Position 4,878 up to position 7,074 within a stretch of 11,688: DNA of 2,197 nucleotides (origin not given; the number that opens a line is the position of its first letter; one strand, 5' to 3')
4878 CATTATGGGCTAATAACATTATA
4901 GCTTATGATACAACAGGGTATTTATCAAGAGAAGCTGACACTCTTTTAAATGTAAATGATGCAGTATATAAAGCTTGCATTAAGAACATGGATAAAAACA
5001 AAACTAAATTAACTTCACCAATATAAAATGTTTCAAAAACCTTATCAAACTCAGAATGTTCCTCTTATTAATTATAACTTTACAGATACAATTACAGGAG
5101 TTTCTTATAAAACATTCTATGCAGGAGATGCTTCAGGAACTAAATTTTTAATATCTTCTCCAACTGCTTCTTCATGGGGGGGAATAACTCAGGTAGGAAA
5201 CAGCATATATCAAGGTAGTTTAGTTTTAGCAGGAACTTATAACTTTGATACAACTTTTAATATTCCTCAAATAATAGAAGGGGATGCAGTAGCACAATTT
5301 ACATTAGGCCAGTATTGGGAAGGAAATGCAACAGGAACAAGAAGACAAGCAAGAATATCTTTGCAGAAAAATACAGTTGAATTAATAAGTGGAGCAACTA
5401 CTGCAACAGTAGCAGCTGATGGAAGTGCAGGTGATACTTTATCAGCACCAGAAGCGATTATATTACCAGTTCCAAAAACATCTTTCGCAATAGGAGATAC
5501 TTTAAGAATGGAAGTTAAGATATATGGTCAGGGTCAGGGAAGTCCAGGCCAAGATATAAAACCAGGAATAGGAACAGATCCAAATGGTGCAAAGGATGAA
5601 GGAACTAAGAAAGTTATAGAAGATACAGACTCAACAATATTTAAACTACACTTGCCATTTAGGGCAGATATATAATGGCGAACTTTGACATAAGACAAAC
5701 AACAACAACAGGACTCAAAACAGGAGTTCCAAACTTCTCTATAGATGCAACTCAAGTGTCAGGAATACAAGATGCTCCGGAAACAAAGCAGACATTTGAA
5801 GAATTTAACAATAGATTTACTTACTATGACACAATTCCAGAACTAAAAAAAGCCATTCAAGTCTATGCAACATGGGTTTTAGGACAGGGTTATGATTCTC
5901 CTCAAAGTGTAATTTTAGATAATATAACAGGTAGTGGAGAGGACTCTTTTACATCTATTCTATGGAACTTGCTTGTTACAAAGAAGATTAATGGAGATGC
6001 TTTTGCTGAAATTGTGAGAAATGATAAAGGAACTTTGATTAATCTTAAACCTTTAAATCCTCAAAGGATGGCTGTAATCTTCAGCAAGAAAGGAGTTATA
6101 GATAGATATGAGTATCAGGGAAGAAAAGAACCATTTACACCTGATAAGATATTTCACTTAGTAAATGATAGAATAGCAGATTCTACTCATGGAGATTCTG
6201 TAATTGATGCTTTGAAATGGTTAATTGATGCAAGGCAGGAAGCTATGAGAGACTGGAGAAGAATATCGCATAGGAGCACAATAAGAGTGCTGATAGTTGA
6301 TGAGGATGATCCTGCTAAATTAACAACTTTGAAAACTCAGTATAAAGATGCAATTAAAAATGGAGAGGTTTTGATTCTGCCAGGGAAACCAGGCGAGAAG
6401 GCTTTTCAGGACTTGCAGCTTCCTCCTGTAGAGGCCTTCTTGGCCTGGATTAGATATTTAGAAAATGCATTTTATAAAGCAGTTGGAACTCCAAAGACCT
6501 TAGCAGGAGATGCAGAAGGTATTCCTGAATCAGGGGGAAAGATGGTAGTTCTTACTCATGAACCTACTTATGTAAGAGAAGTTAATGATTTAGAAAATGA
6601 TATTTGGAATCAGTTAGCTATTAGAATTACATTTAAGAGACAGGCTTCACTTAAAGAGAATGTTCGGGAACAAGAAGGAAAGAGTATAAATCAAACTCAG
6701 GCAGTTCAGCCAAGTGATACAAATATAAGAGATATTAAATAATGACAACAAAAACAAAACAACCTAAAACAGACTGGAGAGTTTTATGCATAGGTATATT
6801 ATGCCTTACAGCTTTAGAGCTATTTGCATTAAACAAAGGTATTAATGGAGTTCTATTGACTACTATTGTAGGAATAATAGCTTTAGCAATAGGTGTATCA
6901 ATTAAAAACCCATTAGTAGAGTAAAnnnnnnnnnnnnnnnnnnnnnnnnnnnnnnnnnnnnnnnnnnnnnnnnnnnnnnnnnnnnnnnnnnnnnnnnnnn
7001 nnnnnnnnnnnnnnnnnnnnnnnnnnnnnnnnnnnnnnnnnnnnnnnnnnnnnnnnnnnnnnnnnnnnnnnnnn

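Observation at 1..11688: Complete miniature HK97-lineage genome (11,574 bp) with a packaging/capsid/fibre set but no recognisable replication, integration, small-terminase or lysis genes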

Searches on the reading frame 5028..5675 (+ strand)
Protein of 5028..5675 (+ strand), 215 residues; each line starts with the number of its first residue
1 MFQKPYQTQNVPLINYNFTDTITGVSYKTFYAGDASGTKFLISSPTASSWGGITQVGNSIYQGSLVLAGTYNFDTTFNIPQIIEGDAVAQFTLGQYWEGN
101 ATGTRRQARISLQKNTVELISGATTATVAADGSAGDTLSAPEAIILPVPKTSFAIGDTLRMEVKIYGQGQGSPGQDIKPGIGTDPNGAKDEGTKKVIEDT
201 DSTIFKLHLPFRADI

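Call 8: search_protein_families(library=pfam, max_evalue=0.1, proteins=[window:5028-5675:+])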
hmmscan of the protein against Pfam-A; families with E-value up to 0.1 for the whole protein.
window:5028-5675:+ (215 aa): 0 families

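Call 10: search_protein_families(library=phrogs, max_evalue=0.1, proteins=[window:5028-5675:+])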
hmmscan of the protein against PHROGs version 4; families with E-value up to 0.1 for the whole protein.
window:5028-5675:+ (215 aa): 0 families

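Call 79: search_solved_structures(query=A6, max_evalue=10)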
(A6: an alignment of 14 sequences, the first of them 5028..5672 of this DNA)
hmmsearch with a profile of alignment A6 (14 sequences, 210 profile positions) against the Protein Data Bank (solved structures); distinct sequences matched with E-value up to 10: 3.
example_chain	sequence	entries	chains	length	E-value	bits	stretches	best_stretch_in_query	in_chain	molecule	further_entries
8cem_E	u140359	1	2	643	0.028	17.3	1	88-177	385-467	Complement C3 beta chain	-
9rbo_B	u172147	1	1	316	0.7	12.8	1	89-176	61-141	Complement C3 beta chain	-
7arc_D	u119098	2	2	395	2.3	11.1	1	36-93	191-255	ND7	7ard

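Call 85: find_homologous_proteins(query=window:5028-5672:+, max_evalue=0.001)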
Query window:5028-5672:+ (215 aa): 2 proteins with E <= 0.001 among 439 candidates.
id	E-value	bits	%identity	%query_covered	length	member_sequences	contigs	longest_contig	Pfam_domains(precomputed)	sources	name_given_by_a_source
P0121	6.2e-137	472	100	100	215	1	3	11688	-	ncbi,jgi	ncbi:MAG: hypothetical protein ACTSQE_14695 [Candidatus Heimdallarchaeaceae archaeon]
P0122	7.1e-53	198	53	87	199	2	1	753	-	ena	-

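Call 86: find_homologous_proteins(query=A6, max_evalue=0.001)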
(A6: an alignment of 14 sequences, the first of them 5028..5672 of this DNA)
Query A6 (14 sequences) (215 aa, profile of the alignment): 19 proteins with E <= 0.001 among 7757 candidates.
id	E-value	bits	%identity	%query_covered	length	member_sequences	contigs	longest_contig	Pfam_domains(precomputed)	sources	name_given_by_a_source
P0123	2.7e-63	231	23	96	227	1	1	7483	-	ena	-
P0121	2.5e-57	212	100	100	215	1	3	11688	-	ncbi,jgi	ncbi:MAG: hypothetical protein ACTSQE_14695 [Candidatus Heimdallarchaeaceae archaeon]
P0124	1.5e-47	180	25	93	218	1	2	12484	-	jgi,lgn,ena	-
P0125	7.0e-46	175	26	88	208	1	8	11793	-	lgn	-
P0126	8.0e-43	165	31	77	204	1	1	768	-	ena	-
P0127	7.2e-40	155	28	85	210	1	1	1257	-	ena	-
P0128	1.2e-38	151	25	93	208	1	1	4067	-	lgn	-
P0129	9.0e-38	148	29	86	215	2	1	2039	-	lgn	-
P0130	5.5e-37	146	31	94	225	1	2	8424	-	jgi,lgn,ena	-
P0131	2.0e-36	144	23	94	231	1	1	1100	-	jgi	-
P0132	3.9e-33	133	30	99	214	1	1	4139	-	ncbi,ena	-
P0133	7.6e-33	132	30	69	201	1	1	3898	-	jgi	-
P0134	2.4e-32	130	26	99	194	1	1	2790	-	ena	-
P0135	2.6e-32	130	28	94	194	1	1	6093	-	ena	-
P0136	1.1e-31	128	24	92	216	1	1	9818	-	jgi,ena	-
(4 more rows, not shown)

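Call 91: predict_structure(alignment_id=A9)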
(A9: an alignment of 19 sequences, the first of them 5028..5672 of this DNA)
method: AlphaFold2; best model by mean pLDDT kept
length: 215 residues; sequences in the alignment: 19
mean_pLDDT: 82.2   pTM: 0.80
mean pLDDT of the five models: 82.2, 77.4, 77.1, 76.2, 74.0
residues with pLDDT >= 90: 100; 70-90: 71; 50-70: 29; < 50: 15
segments of 3 or more residues with pLDDT < 50: 6-15
pLDDT, mean of each block of 10 residues (from residue 1): 47 49 77 70 57 76 91 90 94 92 93 97 87 91 96 95 93 87 83 79 90 70
secondary structure, 60 per line:
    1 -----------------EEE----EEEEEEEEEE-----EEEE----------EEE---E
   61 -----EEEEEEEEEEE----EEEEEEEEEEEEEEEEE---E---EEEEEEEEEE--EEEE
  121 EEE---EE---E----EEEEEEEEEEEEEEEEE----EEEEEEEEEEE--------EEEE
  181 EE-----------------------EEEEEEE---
elements in order: E18-20 E25-34 E40-43 E54-56 E66-76 E81-97 E105-114 E117-123 E137-153 E158-168 E177-182 E206-212

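Call 94: fold_search(model_id=the predicted structure, library=pdb)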
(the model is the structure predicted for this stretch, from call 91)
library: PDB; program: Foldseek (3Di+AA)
matches with E <= 10: 1740; with E <= 0.001: 94
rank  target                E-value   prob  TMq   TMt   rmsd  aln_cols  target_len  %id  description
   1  3ib3_A                1.3e-06  1.00  0.42  0.18   8.6       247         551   10  Crystal Structure of SACOL2612 - CocE/NonD family hydrolase from Staphylococcus aureus (released 2009-08-11)
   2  3iii                  3.2e-06  1.00  0.43  0.19   8.3       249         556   12  1.95 Angstrom Crystal Structure of CocE/NonD family hydrolase (SACOL2612) from Staphylococcus aureus (released 2009-08-18)
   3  1l7q                  3.8e-06  1.00  0.46  0.20   7.1       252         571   12  Ser117Ala Mutant of Bacterial Cocaine Esterase cocE (released 2003-02-11)
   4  3puh_B                4.2e-06  1.00  0.48  0.20   7.4       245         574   12  Cocaine Esterase, wild-type biologically active dimer (released 2011-09-21)
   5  3puh_A                4.8e-06  1.00  0.50  0.22   6.2       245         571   13  Cocaine Esterase, wild-type biologically active dimer (released 2011-09-21)
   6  8yzn                  5.1e-06  1.00  0.52  0.24   6.2       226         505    8  Crystal structural analysis of PaL (released 2024-04-17)
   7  3i2j                  5.3e-06  1.00  0.48  0.21   7.1       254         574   12  Cocaine Esterase, wild type, without a ligand (released 2010-06-16)
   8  1l7r                  5.7e-06  1.00  0.45  0.20   7.3       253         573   12  Tyr44Phe Mutant of Bacterial Cocaine Esterase cocE (released 2003-02-11)
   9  3i2f                  6.4e-06  1.00  0.41  0.18  11.4       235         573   12  Cocaine Esterase with mutations T172R / G173Q, bound to DTT adduct (released 2010-06-16)
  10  3i2i                  6.4e-06  1.00  0.41  0.17  11.9       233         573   13  Cocaine Esterase with mutation T172R, bound to DTT adduct (released 2010-06-16)
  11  3ida                  7.1e-06  1.00  0.49  0.22   6.1       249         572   12  Thermostable Cocaine Esterase with mutations L169K and G173Q, bound to DTT adduct (released 2010-03-02)
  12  8yzo                  8.0e-06  1.00  0.51  0.23   6.2       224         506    8  Crystal structural analysis of PaL mutant L297M (released 2024-04-17)
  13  9k48                  9.0e-06  1.00  0.47  0.21   7.0       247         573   12  Bacetrial Cocaine Esterase with mutations T172R/G173Q/V116K/S117A/A51K (released 2024-12-18)
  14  3pui                  9.5e-06  1.00  0.38  0.17  11.8       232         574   12  Cocaine Esterase with mutations G4C, S10C (released 2011-09-21)
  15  3ib3_B                1.0e-05  1.00  0.36  0.16  13.6       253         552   11  Crystal Structure of SACOL2612 - CocE/NonD family hydrolase from Staphylococcus aureus (released 2009-08-11)
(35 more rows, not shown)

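Call 98: fold_search(model_id=the predicted structure, library=viral)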
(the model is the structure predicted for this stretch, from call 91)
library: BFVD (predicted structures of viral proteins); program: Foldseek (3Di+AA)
matches with E <= 10: 1886; with E <= 0.001: 488
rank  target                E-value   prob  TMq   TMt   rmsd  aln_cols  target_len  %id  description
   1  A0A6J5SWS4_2          7.0e-09  1.00  0.48  0.11   5.4       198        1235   14  Collagen triple helix repeat [uncultured Caudovirales phage]
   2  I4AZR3                3.5e-07  1.00  0.36  0.31   6.6       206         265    6  (no name in the UniProt tables at hand)
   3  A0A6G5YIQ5            4.4e-07  1.00  0.20  0.21  12.5       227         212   13  (no name in the UniProt tables at hand)
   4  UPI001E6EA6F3         6.3e-07  1.00  0.33  0.23   9.2       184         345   13  (no name look-up for this kind of identifier)
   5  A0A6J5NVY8            6.6e-07  1.00  0.43  0.10   6.9       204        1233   15  Uncharacterized protein [uncultured Caudovirales phage]
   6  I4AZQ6                6.6e-07  1.00  0.34  0.38   6.9       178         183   10  (no name in the UniProt tables at hand)
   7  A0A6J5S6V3            7.0e-07  1.00  0.36  0.08   6.9       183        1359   16  Intramolecular chaperone auto-processing domain containing protein [uncultured Caudovirales phage]
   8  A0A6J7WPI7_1          7.4e-07  1.00  0.44  0.13   5.7       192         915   12  Intramolecular chaperone auto-processing domain containing protein [uncultured Caudovirales phage]
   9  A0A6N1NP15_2          7.4e-07  1.00  0.36  0.13  17.1       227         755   10  Collagen-like protein [Tupanvirus deep ocean]
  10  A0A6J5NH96            8.4e-07  1.00  0.46  0.20   5.2       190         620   14  Collagen triple helix repeat [uncultured Caudovirales phage]
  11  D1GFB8                8.4e-07  1.00  0.46  0.10   5.8       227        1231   14  Putative end-filament protein [Betafusellovirus yellowstonense]
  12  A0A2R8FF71            9.4e-07  1.00  0.32  0.20  11.9       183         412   18  Collagen-like protein (Fragment) [Brazilian cedratvirus IHUMI]
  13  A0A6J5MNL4            1.2e-06  1.00  0.48  0.21   5.6       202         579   12  Uncharacterized protein [uncultured Caudovirales phage]
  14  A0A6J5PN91            1.2e-06  1.00  0.42  0.20   6.0       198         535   15  Uncharacterized protein [uncultured Caudovirales phage]
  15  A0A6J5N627            1.3e-06  1.00  0.49  0.20   4.8       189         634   12  Collagen triple helix repeat [uncultured Caudovirales phage]
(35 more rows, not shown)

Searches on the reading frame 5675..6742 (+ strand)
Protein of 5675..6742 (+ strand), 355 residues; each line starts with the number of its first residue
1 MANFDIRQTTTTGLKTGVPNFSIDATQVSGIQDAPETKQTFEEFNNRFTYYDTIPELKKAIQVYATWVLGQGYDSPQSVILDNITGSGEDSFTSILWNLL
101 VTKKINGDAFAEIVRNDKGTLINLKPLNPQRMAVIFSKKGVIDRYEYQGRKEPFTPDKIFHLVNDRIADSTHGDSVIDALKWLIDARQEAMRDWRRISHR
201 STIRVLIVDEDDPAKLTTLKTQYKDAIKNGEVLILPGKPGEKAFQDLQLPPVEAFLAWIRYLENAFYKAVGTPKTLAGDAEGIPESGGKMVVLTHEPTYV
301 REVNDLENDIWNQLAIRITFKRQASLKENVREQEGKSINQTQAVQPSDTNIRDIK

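Call 8: search_protein_families(library=pfam, max_evalue=0.1, proteins=[window:5675-6742:+])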
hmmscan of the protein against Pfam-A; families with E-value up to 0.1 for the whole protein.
window:5675-6742:+ (355 aa): 2 families
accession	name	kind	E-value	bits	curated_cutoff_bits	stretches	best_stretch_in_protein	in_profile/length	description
PF04860.17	Phage_portal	-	7.6e-15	55.3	39.1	1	98-281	57-242/321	Phage portal protein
PF06074.18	Portal_Mu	-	1.4e-05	25.1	23.9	1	66-270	28-237/336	Portal protein of Mu bacteriophage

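Call 10: search_protein_families(library=phrogs, max_evalue=0.1, proteins=[window:5675-6742:+])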
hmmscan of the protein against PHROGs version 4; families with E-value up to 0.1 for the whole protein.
window:5675-6742:+ (355 aa): 3 families
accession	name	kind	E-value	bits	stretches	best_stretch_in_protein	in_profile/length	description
phrog_12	-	head and packaging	7.1e-16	59.3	1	89-281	137-333/646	portal protein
phrog_9232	-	head and packaging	9e-11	42.3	1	36-194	51-238/502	portal protein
phrog_6680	-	unknown function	0.089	13.7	0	167-192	36-61/78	-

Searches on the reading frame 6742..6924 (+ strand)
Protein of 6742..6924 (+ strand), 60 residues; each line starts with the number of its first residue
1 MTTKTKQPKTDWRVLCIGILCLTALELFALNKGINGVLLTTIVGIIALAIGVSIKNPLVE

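Call 8: search_protein_families(library=pfam, max_evalue=0.1, proteins=[window:6742-6924:+])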
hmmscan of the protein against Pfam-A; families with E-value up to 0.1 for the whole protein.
window:6742-6924:+ (60 aa): 0 families

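Call 10: search_protein_families(library=phrogs, max_evalue=0.1, proteins=[window:6742-6924:+])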
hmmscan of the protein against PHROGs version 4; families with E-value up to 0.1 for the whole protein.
window:6742-6924:+ (60 aa): 1 family
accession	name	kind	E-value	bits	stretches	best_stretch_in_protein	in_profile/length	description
phrog_17938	-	unknown function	0.026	15.7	1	5-52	76-123/155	-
